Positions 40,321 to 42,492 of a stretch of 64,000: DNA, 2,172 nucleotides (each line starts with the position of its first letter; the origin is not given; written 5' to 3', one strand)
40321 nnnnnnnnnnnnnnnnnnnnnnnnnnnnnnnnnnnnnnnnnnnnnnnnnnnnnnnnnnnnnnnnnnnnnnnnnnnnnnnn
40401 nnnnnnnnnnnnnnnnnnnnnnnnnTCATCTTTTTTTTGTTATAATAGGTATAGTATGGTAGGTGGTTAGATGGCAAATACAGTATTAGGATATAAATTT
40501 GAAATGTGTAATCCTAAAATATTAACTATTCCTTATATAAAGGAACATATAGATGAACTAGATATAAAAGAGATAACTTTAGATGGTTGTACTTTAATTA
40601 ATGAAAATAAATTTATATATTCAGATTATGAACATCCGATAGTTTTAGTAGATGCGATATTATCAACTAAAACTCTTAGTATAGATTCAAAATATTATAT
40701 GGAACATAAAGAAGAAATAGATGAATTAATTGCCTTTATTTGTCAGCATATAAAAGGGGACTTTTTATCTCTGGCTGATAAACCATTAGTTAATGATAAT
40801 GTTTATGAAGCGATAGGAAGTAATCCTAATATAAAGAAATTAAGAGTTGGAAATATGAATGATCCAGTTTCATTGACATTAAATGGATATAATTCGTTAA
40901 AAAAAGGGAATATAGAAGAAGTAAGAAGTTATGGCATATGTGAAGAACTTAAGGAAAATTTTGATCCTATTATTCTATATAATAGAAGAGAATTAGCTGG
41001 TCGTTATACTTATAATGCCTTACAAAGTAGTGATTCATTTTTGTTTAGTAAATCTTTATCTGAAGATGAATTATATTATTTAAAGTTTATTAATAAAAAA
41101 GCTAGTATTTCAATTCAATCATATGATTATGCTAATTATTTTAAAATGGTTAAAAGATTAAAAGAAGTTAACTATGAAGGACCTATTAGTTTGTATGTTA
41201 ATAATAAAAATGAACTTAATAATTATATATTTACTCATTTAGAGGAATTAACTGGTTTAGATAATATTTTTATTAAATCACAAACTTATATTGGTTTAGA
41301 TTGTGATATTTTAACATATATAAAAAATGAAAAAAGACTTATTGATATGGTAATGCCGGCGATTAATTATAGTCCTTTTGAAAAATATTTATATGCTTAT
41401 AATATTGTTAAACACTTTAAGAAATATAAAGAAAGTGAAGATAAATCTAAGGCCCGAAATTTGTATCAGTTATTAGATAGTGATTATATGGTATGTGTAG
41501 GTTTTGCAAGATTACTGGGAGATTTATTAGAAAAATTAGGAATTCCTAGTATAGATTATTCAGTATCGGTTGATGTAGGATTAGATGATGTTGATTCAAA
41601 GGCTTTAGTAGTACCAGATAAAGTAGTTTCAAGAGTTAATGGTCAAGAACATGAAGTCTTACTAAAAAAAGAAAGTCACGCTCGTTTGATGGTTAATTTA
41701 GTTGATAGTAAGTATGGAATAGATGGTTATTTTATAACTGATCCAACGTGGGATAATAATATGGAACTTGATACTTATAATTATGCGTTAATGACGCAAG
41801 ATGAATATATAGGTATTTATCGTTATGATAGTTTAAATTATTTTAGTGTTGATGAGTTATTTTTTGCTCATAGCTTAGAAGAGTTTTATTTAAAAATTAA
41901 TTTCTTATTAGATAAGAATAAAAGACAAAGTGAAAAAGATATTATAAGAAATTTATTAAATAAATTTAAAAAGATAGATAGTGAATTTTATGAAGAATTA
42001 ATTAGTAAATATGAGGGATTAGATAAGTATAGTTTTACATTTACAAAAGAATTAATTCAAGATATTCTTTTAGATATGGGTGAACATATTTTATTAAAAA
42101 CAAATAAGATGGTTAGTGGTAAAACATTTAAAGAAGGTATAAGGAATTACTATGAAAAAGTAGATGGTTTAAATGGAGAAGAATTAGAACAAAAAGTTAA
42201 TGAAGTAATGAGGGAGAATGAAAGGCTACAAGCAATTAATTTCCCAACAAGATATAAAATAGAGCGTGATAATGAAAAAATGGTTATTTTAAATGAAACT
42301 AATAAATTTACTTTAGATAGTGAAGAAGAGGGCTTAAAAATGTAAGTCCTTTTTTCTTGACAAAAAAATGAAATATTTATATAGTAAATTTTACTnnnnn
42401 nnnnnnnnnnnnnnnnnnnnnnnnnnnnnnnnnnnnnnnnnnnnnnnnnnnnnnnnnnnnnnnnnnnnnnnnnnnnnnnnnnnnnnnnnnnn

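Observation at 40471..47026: Four-gene cytoplasmic cluster: transglutaminase-like protein, unknown 444-aa protein, coiled-coil AAA_5 ATPase, unknown 319-aa protein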

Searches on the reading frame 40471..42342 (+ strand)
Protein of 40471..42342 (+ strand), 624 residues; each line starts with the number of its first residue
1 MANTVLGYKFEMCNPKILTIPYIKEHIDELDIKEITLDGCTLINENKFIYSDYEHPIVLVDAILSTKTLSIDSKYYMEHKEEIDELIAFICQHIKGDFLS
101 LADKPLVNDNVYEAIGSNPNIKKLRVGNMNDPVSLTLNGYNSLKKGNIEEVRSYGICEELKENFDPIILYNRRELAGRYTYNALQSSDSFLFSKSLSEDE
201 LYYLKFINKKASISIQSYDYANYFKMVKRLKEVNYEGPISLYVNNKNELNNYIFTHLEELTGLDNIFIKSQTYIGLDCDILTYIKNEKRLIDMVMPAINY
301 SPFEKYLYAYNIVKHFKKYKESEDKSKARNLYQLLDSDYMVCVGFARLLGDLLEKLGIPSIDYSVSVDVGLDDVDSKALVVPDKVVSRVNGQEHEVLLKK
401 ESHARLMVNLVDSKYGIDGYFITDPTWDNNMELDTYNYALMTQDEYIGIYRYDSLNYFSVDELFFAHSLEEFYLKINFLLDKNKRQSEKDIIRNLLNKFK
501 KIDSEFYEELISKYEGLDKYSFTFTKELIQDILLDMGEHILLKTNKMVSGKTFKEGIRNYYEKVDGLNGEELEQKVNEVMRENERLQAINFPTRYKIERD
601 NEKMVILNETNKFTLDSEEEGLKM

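Call 3: search_protein_families(library=pfam, proteins=[window:40471-42342:+], max_evalue=1)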
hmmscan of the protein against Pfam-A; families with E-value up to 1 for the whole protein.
window:40471-42342:+ (624 aa): 2 families
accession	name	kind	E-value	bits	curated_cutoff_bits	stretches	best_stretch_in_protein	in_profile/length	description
PF01841.26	Transglut_core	-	0.25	12.1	23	1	302-360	14-72/108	Transglutaminase-like superfamily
PF07716.20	bZIP_2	-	0.34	11.5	22.3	1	570-588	28-46/54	Basic region leucine zipper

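Call 4: search_protein_families(library=padloc, proteins=[window:40471-42342:+], max_evalue=1)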
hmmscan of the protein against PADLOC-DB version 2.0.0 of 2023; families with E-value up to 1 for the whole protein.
window:40471-42342:+ (624 aa): 0 families

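Call 5: search_protein_families(library=phrogs, proteins=[window:40471-42342:+], max_evalue=1)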
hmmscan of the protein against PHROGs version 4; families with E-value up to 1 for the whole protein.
window:40471-42342:+ (624 aa): 1 family
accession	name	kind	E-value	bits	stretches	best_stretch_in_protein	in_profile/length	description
phrog_768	-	DNA, RNA and nucleotide metabolism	0.17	12.4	0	305-340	92-127/191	DprA-like DNA recombination-mediator protein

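Call 6: search_protein_families(library=ncbifam, proteins=[window:40471-42342:+], max_evalue=1)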
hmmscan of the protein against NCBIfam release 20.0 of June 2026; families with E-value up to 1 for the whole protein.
window:40471-42342:+ (624 aa): 0 families

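Call 10: list_cluster_members(proteins=[window:40471-42342:+, window:42396-43727:+, window:43732-46023:+, window:46067-47023:+, window:39100-40422:+])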
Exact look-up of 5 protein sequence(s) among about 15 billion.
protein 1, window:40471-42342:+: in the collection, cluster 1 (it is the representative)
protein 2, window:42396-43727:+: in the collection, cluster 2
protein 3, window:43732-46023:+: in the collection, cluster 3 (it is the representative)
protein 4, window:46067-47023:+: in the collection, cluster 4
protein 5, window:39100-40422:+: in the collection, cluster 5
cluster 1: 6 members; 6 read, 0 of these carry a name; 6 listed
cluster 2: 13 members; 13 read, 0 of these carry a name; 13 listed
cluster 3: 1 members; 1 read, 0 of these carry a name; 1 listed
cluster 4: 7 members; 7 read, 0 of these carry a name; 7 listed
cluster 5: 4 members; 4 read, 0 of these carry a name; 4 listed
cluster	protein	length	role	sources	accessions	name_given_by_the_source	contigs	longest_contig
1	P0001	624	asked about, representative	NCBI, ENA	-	-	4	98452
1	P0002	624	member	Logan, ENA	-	-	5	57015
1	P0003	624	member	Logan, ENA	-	-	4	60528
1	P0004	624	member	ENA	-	-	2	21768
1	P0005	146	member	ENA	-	-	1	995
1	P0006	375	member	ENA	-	-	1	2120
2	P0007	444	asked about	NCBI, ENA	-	-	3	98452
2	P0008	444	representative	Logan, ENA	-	-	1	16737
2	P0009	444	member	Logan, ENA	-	-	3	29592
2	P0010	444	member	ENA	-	-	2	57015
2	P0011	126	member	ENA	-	-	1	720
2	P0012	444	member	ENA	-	-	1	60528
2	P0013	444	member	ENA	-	-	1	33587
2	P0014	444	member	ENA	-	-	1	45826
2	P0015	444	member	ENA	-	-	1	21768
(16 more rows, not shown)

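Call 37: find_homologous_proteins(query=window:40471-42342:+, max_evalue=0.001)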
Query window:40471-42342:+ (624 aa): 114 proteins with E <= 0.001 among 8000 candidates.
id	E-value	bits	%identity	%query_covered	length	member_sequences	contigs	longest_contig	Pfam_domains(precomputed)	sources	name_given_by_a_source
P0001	0.0e+0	1378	100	100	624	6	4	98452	-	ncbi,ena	-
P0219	4.7e-272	922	66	100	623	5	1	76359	-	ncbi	-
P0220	4.7e-270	916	66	99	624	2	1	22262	-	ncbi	-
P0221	3.3e-266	903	65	99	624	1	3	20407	-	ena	-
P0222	7.8e-257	872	63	100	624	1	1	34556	-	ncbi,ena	-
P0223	6.1e-256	869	64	100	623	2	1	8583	-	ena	-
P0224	2.9e-220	751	56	99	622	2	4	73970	-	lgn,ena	-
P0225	2.1e-191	656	50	98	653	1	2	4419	-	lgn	-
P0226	1.6e-185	636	52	99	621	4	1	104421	-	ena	-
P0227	4.8e-173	595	48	98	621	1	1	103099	-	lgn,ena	-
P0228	1.4e-172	594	49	97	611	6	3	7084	-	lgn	-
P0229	2.3e-171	590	48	98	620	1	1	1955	-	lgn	-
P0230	6.9e-171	588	47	99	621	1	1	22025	-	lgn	-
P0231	3.7e-170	586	48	98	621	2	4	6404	-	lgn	-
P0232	7.0e-168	578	46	99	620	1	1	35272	-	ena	-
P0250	1.4e-137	478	43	95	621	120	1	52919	-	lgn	-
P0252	2.5e-132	461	41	95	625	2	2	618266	-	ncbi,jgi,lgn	-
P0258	8.3e-107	377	39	81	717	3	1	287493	-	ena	-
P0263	6.9e-97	344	38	93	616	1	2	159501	-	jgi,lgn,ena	-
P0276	9.8e-92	327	35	97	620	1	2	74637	-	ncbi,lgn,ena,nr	ncbi:MAG: hypothetical protein IKF19_02730 [Bacilli bacterium]|nr:hypothetical protein [Bacilli bact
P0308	2.4e-62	230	32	96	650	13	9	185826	-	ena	-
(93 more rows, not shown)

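Call 39: find_encoding_contigs(protein=P0252, flank=9000, max_places=1)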
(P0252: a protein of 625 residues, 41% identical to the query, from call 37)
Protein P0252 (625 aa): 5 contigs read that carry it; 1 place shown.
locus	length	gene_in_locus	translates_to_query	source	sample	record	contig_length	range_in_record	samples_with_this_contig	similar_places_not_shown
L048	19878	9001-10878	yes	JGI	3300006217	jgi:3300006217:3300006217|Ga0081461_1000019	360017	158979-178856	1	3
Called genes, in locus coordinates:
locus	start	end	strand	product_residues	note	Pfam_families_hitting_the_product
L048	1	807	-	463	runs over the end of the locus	PF13298:LigD_N, PF01896:DNA_primase_S (faint), PF21686:LigD_Prim-Pol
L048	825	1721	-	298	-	PF01068:DNA_ligase_A_M, PF04679:DNA_ligase_A_C (weak)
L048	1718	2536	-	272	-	PF02735:Ku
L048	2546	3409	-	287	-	PF01545:Cation_efflux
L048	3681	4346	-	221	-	PF02592:Vut_1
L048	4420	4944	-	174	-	PF14819:QueF_N (weak), PF14489:QueF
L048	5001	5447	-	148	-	-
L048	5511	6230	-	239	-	-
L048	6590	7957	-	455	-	PF01225:Mur_ligase, PF08245:Mur_ligase_M, PF02875:Mur_ligase_C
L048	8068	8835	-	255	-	-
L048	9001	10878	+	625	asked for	-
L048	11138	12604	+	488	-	PF00860:Xan_ur_permease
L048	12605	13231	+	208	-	PF14681:UPRTase, PF24390:PRTase-CE (weak), PF00156:Pribosyltran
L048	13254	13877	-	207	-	-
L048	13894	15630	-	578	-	-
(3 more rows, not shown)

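Call 40: find_encoding_contigs(protein=P0258, flank=9000, max_places=1)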
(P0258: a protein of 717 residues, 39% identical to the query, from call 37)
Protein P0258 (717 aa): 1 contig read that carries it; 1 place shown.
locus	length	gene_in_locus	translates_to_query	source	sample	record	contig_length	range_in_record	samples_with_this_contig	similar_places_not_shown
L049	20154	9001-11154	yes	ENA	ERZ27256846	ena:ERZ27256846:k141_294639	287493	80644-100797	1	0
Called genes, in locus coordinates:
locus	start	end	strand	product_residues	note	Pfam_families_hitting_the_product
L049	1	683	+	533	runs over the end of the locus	PF13365:Trypsin_2 (weak)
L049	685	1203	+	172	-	-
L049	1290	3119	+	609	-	PF13522:GATase_6, PF13537:GATase_7, PF01380:SIS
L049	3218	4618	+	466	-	PF19789:DUF6273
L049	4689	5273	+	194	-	PF03193:RsgA_GTPase (faint), PF01926:MMR_HSR1, PF02421:FeoB_N (weak), PF04548:AIG1 (weak), PF00350:Dynamin_N (faint)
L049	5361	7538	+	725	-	-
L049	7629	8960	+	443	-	PF00009:GTP_EFTU, PF01926:MMR_HSR1, PF02421:FeoB_N, PF03193:RsgA_GTPase (weak), PF00009:GTP_EFTU, PF01926:MMR_HSR1, PF02421:FeoB_N, PF14714:KH_dom-like, +7 more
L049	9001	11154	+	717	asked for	-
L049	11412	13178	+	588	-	PF07973:tRNA_SAD, PF00587:tRNA-synt_2b, PF03129:HGTP_anticodon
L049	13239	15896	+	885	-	-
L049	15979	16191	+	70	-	-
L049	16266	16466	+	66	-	-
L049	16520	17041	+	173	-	PF00149:Metallophos, PF12850:Metallophos_2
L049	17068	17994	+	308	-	PF03747:ADP_ribosyl_GH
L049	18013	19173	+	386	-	-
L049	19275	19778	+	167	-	PF01252:Peptidase_A8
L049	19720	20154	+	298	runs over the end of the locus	PF01479:S4 (faint), PF00849:PseudoU_synth_2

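Call 41: find_encoding_contigs(protein=P0308, flank=9000, max_places=1)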
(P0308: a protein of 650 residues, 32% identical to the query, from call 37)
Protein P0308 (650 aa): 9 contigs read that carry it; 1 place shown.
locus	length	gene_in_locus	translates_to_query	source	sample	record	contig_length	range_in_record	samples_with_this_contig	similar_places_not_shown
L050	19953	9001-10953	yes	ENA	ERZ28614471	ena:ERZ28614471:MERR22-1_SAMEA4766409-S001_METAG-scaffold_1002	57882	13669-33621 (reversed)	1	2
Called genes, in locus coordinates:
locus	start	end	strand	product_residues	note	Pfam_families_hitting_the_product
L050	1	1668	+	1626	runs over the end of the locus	-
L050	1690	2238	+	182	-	-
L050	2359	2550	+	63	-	PF00584:SecE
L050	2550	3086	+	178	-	PF02357:NusG, PF00467:KOW (weak)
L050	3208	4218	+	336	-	-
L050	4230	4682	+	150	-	-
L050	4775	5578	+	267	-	PF13367:PrsW-protease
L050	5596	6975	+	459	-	PF01841:Transglut_core (faint)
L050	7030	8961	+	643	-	-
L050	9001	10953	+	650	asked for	-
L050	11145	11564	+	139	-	PF03946:Ribosomal_L11_N, PF00298:Ribosomal_L11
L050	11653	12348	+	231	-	PF00687:Ribosomal_L1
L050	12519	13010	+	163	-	PF00466:Ribosomal_L10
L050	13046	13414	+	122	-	PF16320:Ribosomal_L12_N, PF00542:Ribosomal_L12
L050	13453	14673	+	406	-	-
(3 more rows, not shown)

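Call 70: search_solved_structures(query=A4, max_evalue=1, show_alignments=2)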
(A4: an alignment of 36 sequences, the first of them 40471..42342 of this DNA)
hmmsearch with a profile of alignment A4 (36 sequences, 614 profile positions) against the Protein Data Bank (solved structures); distinct sequences matched with E-value up to 1: 1.
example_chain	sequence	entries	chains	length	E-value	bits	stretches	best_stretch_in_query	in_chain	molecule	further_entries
5nr5_A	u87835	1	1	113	0.1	14.6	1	180-244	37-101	MatA protein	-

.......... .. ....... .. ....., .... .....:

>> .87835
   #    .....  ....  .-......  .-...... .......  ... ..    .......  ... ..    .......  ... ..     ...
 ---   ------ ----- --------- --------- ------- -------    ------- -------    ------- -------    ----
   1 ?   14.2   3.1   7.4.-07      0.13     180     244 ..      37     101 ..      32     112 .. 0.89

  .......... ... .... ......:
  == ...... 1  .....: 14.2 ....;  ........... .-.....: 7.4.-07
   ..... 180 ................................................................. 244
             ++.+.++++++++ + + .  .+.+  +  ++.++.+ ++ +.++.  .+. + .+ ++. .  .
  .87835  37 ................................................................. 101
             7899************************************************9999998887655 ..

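Call 71: search_protein_families(library=pfam, alignment_id=A4, max_evalue=0.1)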
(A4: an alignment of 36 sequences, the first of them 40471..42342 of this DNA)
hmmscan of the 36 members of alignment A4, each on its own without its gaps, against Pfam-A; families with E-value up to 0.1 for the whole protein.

A. member 1, window:40471-42342:+ (624 aa): 0 families

B. families by the number of members that match (of 36 scanned): 22 families
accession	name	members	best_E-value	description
PF01841.26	Transglut_core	6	0.00089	Transglutaminase-like superfamily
PF01335.27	DED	2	0.0051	Death effector domain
PF24549.1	DUF7602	2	0.06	Domain of unknown function (DUF7602)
PF13713.11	BRX_N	1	0.0035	Transcription factor BRX N-terminal domain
PF22600.2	MTPAP-like_central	1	0.013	Poly(A) RNA polymerase, mitochondrial-like, central palm domain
PF08745.17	PIN_5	1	0.018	PINc domain ribonuclease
PF23254.1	KH_PARP14_8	1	0.019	PARP14-like, eighth type I KH domain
PF03730.19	Ku_C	1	0.028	Ku70/Ku80 C-terminal arm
PF25423.1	DUF7893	1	0.029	Domain of unknown function (DUF7893)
PF12065.13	DUF3545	1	0.033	Protein of unknown function (DUF3545)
PF05288.16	Pox_A3L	1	0.034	Poxvirus A3L Protein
PF23768.1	DUF7167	1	0.036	Domain of unknown function (DUF7167)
PF06949.16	DUF1292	1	0.037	Protein of unknown function (DUF1292)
PF14637.11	FNIP_M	1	0.04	Folliculin-interacting protein middle domain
PF23153.1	Aip3p_Bud6_N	1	0.043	Aip3p/Bud6 N-terminal domain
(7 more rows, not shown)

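Call 88: find_encoding_contigs(protein=P0250, flank=8000, max_places=1)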
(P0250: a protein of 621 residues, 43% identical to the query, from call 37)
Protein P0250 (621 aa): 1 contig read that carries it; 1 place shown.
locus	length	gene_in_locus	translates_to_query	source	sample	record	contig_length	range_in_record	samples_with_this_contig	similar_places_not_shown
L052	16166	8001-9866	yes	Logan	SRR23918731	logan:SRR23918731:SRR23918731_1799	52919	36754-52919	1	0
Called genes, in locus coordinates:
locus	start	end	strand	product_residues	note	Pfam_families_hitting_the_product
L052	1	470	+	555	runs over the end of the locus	-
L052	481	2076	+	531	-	PF13365:Trypsin_2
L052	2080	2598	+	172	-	-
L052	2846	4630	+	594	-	PF13522:GATase_6, PF13537:GATase_7, PF01380:SIS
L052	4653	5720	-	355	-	PF11899:DUF3419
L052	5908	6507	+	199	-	PF03193:RsgA_GTPase (faint), PF00350:Dynamin_N (faint), PF01926:MMR_HSR1, PF02421:FeoB_N (weak), PF04548:AIG1 (weak)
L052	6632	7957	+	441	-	PF00009:GTP_EFTU (weak), PF01926:MMR_HSR1, PF02421:FeoB_N, PF03193:RsgA_GTPase (weak), PF00009:GTP_EFTU, PF01926:MMR_HSR1, PF02421:FeoB_N, PF14714:KH_dom-like, +6 more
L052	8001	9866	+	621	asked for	-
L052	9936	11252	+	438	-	-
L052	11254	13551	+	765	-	PF00004:AAA (weak), PF07728:AAA_5 (weak)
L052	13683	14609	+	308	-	PF23822:DUF7192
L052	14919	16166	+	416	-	?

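Call 89: find_encoding_contigs(protein=P0263, flank=8000, max_places=1)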
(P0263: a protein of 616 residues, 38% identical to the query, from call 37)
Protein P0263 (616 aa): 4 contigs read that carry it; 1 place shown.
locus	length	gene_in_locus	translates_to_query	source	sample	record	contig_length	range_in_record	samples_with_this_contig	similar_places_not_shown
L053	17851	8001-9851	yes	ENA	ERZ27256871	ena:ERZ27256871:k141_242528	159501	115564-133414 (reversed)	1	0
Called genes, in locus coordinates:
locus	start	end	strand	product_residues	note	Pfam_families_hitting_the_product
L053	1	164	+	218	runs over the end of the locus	PF01569:PAP2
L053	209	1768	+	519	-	PF01266:DAO (faint), PF01593:Amino_oxidase, PF01946:Thi4, PF07992:Pyr_redox_2 (faint), PF12831:FAD_oxidored (faint), PF13450:NAD_binding_8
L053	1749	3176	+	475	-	-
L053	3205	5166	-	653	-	PF02368:Big_2, PF26182:Ig_NUP210_5th (faint), PF21461:HL_N-beta (faint), PF22359:Big-like (faint), PF26918:Ig_Eae (faint), PF02368:Big_2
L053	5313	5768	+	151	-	-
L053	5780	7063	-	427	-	PF00587:tRNA-synt_2b, PF03129:HGTP_anticodon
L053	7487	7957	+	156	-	PF00877:NLPC_P60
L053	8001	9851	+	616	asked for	-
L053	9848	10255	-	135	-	-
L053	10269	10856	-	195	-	-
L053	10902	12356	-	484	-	PF16403:Bact_surface_Ig-like, PF01522:Polysacc_deac_1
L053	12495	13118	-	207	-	PF06941:NT5C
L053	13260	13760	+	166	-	-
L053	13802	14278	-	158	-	-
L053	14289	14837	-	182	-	-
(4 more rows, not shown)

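Call 90: find_encoding_contigs(protein=P0276, flank=8000, max_places=1)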
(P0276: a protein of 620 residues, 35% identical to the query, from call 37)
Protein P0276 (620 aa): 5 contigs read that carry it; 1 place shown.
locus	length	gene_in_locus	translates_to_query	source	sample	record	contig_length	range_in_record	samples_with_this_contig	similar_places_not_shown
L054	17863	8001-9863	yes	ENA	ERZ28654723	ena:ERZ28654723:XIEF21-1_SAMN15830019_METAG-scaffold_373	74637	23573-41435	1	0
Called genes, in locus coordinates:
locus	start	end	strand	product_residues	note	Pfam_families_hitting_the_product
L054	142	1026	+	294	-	-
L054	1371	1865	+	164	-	-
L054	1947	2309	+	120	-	-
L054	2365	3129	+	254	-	-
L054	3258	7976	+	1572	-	PF14480:DNA_pol3_a_NI, PF01336:tRNA_anti-codon (weak), PF02811:PHP, PF00929:RNase_T, PF02811:PHP (weak), PF07733:DNA_pol3_alpha, PF17657:DNA_pol3_finger, PF14579:HHH_6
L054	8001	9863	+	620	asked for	-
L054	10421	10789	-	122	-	PF00575:S1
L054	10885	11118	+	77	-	PF01106:NifU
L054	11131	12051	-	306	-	PF27663:Spore_coat_YutH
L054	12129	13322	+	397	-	PF01938:TRAM, PF21579:PabTrmU54_TRAM_dom, PF05958:tRNA_U5-meth_tr, PF01135:PCMT (weak), PF05175:MTS, PF13649:Methyltransf_25, PF13847:Methyltransf_31, PF05958:tRNA_U5-meth_tr, +3 more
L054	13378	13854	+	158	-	PF02082:Rrf2, PF08220:HTH_DeoR (faint), PF08279:HTH_11, PF13280:WYL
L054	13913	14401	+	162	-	PF08719:NADAR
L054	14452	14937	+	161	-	PF00583:Acetyltransf_1, PF13673:Acetyltransf_10 (weak), PF13420:Acetyltransf_4 (weak), PF13508:Acetyltransf_7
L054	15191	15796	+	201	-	PF01327:Pep_deformylase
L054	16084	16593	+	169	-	PF01230:HIT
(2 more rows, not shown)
